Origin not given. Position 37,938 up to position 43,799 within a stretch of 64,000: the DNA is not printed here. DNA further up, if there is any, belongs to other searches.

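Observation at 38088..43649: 1853-aa 7TM-DISM sensor with kinase-like, receiver-like, about 860-aa disordered and HPt-like modules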

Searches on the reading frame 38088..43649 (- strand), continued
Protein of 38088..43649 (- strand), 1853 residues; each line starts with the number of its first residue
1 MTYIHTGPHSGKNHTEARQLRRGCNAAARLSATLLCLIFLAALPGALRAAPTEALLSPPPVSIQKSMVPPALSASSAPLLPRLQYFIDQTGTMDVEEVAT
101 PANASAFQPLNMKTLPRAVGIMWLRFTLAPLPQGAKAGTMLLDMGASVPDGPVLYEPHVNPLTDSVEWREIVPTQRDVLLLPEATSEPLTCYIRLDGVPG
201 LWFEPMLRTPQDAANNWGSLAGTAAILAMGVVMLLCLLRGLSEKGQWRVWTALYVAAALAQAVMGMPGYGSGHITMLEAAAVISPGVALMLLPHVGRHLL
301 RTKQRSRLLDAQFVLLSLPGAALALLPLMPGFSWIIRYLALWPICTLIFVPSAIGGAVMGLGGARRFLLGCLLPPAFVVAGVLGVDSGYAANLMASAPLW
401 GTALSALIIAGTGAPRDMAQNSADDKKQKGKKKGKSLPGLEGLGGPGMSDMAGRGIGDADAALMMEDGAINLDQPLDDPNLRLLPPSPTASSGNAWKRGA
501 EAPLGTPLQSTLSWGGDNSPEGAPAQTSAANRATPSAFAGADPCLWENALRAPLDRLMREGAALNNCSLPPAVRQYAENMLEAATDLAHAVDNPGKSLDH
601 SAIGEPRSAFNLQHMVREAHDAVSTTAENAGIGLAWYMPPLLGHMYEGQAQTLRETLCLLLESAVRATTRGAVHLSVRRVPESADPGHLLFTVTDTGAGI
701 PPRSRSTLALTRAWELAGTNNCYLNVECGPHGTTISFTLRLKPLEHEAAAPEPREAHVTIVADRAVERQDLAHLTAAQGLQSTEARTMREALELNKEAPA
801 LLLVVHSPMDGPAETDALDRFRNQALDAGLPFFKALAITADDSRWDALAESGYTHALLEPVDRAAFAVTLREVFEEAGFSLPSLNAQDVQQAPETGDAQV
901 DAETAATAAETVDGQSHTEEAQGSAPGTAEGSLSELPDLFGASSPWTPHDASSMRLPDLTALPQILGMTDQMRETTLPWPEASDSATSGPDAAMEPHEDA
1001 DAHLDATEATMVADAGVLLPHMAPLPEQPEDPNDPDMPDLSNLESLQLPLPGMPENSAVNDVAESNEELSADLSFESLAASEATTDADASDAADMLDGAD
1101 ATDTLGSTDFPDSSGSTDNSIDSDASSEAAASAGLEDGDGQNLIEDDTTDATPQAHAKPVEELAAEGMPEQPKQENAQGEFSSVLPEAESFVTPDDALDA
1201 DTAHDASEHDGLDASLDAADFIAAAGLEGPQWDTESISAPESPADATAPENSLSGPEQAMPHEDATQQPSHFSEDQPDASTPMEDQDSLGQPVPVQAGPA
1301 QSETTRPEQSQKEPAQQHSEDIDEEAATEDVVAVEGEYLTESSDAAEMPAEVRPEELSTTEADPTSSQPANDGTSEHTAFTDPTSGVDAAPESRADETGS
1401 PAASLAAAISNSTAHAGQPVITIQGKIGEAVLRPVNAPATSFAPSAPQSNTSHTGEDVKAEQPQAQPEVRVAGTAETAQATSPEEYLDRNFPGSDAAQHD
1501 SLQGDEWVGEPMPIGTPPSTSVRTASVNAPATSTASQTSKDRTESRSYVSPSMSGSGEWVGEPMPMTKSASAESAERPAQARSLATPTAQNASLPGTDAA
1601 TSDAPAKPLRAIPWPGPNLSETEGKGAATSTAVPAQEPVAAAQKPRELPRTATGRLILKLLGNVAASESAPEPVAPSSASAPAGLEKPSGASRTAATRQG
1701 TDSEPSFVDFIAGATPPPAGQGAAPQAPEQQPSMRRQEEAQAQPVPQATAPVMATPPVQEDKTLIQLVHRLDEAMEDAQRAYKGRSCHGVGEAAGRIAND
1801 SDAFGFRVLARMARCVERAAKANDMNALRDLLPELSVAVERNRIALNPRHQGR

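Call 73: search_protein_families(library=pfam, proteins=[L010:27-806:+, L010:622-1353:+, L010:1404-2645:+, L010:3600-5003:-, L010:3474-5111:+, L010:5730-6944:+, L010:5379-6596:-, L010:7048-7788:+, L010:15807-17648:-, L010:17590-18840:-], max_evalue=0.0001)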
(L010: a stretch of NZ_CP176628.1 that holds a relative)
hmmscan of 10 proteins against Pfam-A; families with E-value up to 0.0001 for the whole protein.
L010:27-806:+ (259 aa): 0 families

L010:622-1353:+ (243 aa): 0 families

L010:1404-2645:+ (413 aa): 4 families
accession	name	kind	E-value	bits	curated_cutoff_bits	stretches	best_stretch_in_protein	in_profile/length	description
PF14815.12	NUDIX_4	-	2.4e-29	101.8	35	1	262-385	2-112/113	NUDIX domain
PF00730.31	HhH-GPD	-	8.8e-20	71.5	26.2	1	63-181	1-91/108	HhH-GPD superfamily base excision DNA repair protein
PF00293.34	NUDIX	-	2.4e-18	66.9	21.1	1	261-385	6-132/134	NUDIX domain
PF00633.29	HHH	-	8.4e-06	25.8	24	1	128-156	2-30/30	Helix-hairpin-helix motif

L010:3600-5003:- (467 aa): 2 families
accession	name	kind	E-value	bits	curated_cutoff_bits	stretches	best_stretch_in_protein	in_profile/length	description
PF03313.21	SDH_alpha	-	3.2e-81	273.3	26.4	1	185-448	2-260/260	Serine dehydratase alpha chain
PF03315.21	SDH_beta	-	1.3e-54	185.2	26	1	3-156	1-154/155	Serine dehydratase beta chain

L010:3474-5111:+ (545 aa): 0 families

L010:5730-6944:+ (404 aa): 2 families
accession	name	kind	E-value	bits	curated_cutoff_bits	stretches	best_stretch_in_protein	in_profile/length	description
PF07690.21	MFS_1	-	7.6e-45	153.8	33.4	2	34-292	2-271/347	Major Facilitator Superfamily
PF00083.30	Sugar_tr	-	9.8e-09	35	22.3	1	35-205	18-193/452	Sugar (and other) transporter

L010:5379-6596:- (405 aa): 0 families

L010:7048-7788:+ (246 aa): 16 families
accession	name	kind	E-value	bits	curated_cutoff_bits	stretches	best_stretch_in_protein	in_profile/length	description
PF07719.23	TPR_2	-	7.5e-19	66.7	27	2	131-161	4-34/34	Tetratricopeptide repeat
PF00515.34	TPR_1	-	1.2e-18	66.5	27.8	2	162-195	1-34/34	Tetratricopeptide repeat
PF13424.12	TPR_12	-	2e-16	60.4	30.1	1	131-190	6-73/77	Tetratricopeptide repeat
PF13414.12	TPR_11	-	2e-15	56.6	26.8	2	171-207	3-39/42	TPR repeat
PF13432.12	TPR_16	-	6.1e-15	55.8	32.7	2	133-188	2-57/65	Tetratricopeptide repeat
PF13181.12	TPR_8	-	1.1e-14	53.7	25.7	0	162-195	1-34/34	Tetratricopeptide repeat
PF13431.12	TPR_17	-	2.7e-14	52.6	24.4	1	150-182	1-33/34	Tetratricopeptide repeat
PF13371.12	TPR_9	-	1.1e-13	51.4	35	1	134-197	1-64/73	Tetratricopeptide repeat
PF13428.12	TPR_14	-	5.5e-13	48.6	23.5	0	130-169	3-42/44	Tetratricopeptide repeat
PF23914.1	TPR_CcmH_CycH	-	8.7e-12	45.6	42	1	100-229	22-153/158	Cytochrome c-type biogenesis protein H TPR domain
PF14559.12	TPR_19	-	1.8e-10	41.4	25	1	140-196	3-59/68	Tetratricopeptide repeat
PF13174.12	TPR_6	-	4.8e-10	39.8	26.3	0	164-194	2-32/33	Tetratricopeptide repeat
PF13176.12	TPR_7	-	5.6e-09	35.8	27.9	0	165-191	2-30/36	Tetratricopeptide repeat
PF13429.12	TPR_15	-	1.3e-07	31.8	26.2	0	110-166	129-184/280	Tetratricopeptide repeat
PF13374.12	TPR_10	-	1.6e-07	31.5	27.5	0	162-188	2-28/42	Tetratricopeptide repeat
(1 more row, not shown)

L010:15807-17648:- (613 aa): 0 families

L010:17590-18840:- (416 aa): 2 families
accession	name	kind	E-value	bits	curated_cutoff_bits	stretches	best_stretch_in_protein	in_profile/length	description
PF01041.23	DegT_DnrJ_EryC1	-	1e-83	282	19.8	1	36-406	4-357/360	DegT/DnrJ/EryC1/StrS aminotransferase family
PF00266.25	Aminotran_5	-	1.9e-10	40.7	21.5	1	58-235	44-226/371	Aminotransferase class-V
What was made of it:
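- In D. desulfuricans the upstream genes are unrelated (call 73).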
